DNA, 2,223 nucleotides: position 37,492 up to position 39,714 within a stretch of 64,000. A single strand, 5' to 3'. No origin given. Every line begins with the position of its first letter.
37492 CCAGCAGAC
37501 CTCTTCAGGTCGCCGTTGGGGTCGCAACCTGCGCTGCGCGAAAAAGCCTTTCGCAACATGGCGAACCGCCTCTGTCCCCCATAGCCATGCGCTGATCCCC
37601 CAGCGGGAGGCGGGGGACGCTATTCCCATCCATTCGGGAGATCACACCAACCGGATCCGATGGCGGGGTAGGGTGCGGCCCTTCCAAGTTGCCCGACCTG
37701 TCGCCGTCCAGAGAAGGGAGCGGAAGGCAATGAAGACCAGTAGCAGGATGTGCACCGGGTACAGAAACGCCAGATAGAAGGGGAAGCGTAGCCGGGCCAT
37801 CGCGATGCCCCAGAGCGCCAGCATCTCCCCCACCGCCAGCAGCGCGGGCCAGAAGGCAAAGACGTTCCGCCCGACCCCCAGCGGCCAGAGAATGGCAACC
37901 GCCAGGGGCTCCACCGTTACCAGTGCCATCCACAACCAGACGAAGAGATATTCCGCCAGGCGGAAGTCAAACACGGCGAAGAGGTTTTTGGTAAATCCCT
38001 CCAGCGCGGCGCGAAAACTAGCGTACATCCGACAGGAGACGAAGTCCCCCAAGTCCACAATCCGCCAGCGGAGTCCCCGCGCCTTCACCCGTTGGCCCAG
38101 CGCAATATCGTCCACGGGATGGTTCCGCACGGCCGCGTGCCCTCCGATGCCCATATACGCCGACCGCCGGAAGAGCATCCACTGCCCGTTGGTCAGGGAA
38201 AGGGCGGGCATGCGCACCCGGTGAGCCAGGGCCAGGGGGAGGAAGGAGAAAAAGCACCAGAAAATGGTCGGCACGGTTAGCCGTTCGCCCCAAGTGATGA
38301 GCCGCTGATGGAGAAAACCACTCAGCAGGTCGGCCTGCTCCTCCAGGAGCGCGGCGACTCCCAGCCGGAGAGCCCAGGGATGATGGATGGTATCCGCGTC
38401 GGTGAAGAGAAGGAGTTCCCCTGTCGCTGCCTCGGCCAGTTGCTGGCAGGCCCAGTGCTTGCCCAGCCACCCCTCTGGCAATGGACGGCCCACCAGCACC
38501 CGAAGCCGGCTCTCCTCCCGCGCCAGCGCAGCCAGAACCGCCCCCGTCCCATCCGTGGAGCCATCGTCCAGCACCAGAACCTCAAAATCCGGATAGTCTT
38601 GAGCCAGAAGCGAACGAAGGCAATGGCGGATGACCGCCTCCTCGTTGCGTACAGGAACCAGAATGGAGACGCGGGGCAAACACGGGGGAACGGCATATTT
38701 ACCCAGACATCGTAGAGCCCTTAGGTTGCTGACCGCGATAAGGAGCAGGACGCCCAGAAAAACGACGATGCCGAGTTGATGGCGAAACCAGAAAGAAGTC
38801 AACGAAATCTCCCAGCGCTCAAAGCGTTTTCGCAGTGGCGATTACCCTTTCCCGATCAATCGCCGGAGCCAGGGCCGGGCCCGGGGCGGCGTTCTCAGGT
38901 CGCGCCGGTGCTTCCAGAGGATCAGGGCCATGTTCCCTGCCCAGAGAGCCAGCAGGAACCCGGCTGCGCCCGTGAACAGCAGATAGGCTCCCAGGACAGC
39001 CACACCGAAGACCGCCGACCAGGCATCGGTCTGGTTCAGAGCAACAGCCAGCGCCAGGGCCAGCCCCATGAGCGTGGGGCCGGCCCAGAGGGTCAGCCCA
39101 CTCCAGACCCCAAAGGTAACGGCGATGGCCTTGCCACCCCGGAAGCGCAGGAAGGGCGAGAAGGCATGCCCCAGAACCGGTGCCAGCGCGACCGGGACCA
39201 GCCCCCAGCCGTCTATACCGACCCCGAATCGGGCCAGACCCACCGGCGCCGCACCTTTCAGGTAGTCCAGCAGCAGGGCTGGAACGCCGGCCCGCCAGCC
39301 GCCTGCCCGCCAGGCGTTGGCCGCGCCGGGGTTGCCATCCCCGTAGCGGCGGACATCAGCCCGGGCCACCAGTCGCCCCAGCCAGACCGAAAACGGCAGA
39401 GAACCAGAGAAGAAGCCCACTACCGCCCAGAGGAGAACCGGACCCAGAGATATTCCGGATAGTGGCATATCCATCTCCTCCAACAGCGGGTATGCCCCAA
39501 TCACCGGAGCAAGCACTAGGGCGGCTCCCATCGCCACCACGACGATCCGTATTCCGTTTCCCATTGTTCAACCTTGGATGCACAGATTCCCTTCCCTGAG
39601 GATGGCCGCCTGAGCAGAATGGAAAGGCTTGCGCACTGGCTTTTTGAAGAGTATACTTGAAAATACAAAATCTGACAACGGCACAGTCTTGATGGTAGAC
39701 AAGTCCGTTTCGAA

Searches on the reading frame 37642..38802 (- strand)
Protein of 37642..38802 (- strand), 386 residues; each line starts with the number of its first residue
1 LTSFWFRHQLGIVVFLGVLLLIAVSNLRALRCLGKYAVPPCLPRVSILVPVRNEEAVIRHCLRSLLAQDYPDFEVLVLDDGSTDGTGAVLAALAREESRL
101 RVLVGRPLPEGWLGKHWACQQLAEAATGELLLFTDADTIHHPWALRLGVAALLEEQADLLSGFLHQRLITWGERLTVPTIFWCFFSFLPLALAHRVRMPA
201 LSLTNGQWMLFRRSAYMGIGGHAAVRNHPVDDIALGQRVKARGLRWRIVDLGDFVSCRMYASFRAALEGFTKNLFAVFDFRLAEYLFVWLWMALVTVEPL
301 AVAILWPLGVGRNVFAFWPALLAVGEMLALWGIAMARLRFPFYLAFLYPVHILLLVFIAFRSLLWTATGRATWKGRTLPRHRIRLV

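Call 67: search_protein_families(library=pfam, proteins=[window:37642-38802:-], max_evalue=0.0001)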
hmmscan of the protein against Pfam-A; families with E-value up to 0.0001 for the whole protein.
window:37642-38802:- (386 aa): 3 families
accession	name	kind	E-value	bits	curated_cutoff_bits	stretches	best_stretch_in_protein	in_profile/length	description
PF00535.33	Glycos_transf_2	-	1.6e-28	100.2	23.3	1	46-216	1-164/168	Glycosyl transferase family 2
PF13641.12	Glyco_tranf_2_3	-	7.7e-20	72.3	27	1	43-248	1-203/230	Glycosyltransferase like family 2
PF13506.12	Glyco_transf_21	-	1.2e-11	44.9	21.7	1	108-250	11-148/174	Glycosyl transferase family 21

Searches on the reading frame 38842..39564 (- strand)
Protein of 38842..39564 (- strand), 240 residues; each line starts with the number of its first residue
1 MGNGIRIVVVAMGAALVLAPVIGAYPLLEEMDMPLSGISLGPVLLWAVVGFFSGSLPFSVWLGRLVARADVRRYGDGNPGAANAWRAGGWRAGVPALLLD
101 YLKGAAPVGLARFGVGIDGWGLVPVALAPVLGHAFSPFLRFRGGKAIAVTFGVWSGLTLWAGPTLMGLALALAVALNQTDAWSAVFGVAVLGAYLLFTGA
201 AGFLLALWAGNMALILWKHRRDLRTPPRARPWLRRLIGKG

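Call 67: search_protein_families(library=pfam, proteins=[window:38842-39564:-], max_evalue=0.0001)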
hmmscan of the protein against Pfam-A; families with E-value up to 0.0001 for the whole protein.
window:38842-39564:- (240 aa): 1 family
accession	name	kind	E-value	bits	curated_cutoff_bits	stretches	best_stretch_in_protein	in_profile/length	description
PF02660.20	G3P_acyltransf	-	2.2e-38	132.4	24.1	1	49-223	1-161/164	Glycerol-3-phosphate acyltransferase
